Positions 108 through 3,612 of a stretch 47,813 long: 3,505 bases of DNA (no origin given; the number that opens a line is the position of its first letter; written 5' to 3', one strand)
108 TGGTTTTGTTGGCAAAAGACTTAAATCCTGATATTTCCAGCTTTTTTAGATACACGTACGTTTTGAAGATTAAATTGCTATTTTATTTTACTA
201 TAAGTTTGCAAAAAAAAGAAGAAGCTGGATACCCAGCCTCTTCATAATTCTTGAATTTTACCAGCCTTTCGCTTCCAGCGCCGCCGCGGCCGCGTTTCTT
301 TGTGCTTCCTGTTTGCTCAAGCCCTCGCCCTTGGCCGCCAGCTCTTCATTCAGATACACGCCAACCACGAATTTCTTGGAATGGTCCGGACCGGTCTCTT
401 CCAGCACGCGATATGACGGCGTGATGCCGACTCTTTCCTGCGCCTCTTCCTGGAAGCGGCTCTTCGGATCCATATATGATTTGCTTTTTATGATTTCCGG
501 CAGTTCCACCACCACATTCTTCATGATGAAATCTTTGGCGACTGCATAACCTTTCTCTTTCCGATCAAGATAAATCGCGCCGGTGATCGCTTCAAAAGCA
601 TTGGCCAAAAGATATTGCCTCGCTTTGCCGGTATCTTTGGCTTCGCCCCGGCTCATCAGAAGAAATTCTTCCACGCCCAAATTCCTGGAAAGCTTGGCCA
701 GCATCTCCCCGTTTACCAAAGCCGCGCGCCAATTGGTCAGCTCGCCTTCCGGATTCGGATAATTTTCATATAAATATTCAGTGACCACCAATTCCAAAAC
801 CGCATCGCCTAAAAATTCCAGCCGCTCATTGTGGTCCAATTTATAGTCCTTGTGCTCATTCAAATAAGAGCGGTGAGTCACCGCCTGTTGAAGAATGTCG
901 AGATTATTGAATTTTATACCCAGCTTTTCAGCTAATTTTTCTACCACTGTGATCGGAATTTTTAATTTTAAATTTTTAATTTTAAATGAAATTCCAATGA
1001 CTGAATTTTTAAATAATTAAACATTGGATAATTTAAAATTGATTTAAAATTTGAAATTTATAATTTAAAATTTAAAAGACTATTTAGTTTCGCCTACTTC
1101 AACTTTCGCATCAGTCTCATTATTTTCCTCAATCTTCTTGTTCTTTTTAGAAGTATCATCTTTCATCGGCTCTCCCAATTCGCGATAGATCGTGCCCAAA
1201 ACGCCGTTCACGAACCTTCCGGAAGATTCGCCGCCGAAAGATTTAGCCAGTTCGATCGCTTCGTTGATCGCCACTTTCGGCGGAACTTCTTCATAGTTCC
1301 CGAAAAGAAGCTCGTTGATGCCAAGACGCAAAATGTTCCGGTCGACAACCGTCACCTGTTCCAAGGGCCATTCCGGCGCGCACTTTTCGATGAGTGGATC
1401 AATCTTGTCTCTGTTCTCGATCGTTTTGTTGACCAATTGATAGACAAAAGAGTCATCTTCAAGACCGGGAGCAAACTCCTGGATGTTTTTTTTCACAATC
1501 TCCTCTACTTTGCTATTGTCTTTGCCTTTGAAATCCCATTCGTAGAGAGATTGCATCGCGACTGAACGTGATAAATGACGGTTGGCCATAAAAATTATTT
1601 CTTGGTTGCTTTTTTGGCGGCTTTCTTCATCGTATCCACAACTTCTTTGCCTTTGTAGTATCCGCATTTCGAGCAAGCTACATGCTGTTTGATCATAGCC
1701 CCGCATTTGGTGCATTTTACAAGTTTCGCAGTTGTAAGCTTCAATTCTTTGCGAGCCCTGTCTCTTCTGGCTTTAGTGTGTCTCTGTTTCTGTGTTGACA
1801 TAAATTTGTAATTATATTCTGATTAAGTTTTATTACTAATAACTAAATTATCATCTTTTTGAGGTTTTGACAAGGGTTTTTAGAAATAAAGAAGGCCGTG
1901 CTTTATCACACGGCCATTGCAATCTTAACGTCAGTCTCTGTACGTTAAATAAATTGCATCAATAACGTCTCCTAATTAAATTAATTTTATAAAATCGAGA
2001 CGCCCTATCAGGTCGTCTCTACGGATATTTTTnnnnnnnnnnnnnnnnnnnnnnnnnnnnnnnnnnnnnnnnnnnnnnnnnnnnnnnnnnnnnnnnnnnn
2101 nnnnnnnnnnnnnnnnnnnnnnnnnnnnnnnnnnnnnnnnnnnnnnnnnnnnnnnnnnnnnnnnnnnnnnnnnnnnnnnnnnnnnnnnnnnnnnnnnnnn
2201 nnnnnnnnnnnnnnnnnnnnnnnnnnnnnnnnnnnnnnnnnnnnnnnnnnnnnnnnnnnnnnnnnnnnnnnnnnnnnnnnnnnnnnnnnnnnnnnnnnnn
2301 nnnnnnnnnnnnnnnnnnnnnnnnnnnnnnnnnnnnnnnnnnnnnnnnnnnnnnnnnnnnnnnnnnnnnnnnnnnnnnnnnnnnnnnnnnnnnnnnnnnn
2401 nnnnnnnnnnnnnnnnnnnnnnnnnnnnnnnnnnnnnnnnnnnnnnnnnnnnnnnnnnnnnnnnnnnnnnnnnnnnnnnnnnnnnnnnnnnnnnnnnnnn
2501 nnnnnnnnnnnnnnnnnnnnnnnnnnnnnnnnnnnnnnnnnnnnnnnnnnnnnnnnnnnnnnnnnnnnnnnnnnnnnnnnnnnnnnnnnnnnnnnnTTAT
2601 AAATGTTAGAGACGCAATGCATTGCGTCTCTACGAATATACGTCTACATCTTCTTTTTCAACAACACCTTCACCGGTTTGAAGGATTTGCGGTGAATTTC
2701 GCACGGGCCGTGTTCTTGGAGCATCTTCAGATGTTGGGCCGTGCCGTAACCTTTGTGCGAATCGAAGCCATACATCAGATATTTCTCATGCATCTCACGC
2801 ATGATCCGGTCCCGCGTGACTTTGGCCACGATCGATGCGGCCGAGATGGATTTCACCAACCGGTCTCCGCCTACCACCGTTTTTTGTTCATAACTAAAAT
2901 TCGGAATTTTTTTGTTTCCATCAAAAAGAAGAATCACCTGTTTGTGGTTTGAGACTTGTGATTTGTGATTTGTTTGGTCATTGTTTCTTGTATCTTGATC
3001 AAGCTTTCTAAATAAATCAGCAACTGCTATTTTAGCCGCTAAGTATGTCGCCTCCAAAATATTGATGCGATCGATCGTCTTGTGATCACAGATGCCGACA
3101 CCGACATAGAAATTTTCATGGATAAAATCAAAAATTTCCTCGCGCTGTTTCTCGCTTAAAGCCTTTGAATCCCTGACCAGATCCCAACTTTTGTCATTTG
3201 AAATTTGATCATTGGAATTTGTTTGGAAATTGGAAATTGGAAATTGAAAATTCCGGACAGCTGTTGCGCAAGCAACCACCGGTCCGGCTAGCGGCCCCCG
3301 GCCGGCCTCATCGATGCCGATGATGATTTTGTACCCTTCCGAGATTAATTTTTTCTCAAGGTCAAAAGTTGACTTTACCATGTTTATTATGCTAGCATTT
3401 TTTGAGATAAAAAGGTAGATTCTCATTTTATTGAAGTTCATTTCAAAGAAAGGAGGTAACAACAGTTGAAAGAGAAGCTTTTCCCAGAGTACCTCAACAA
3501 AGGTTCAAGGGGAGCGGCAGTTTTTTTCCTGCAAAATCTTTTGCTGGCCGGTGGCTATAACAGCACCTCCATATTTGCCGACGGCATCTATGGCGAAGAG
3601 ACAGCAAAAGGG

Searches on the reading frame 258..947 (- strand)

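Call 54: search_protein_families(library=pfam, proteins=[window:258-947:-])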
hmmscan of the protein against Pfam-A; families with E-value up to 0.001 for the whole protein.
window:258-947:- (229 aa): 4 families
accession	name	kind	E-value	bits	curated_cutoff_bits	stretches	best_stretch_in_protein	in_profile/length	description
PF14622.11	Ribonucleas_3_3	-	1e-37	129.6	35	1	17-147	3-126/128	Ribonuclease-III-like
PF00636.31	Ribonuclease_3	-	1.5e-26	93.6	27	1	41-129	1-101/102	Ribonuclease III domain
PF00035.32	dsrm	-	9.4e-16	58.6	23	1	161-225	1-64/66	Double-stranded RNA binding motif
PF22935.1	RM44_endonuclase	-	1.3e-11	45.2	27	1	9-125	13-139/139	Large ribosomal subunit protein mL44, endonuclease domain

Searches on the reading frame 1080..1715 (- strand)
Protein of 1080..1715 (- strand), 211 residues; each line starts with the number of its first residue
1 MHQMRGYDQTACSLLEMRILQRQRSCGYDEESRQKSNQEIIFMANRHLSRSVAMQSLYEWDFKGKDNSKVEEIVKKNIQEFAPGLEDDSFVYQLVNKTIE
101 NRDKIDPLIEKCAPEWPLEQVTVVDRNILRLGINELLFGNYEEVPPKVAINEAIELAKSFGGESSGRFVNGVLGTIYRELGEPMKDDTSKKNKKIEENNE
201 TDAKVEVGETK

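Call 54: search_protein_families(library=pfam, proteins=[window:1080-1715:-])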
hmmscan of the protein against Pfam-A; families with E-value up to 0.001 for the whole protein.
window:1080-1715:- (211 aa): 1 family
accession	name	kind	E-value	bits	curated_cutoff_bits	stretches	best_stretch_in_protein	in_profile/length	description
PF01029.23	NusB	-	7.1e-34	117.5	23.1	1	49-178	3-133/133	NusB family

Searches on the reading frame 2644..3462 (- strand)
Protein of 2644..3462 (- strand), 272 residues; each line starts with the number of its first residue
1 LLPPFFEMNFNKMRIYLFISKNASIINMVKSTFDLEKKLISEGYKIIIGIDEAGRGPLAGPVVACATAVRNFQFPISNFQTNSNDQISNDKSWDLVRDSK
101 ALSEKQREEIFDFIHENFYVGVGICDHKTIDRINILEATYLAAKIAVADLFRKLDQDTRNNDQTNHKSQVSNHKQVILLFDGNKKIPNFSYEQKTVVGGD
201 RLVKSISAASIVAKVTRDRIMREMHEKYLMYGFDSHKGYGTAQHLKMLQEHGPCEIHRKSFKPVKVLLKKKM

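Call 11: search_protein_families(library=pfam, proteins=[window:2644-3462:-])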
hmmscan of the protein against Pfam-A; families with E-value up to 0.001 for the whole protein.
window:2644-3462:- (272 aa): 1 family
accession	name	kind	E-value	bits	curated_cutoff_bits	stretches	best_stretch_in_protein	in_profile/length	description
PF01351.25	RNase_HII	-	3.6e-30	105.8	25.8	1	48-263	1-198/199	Ribonuclease HII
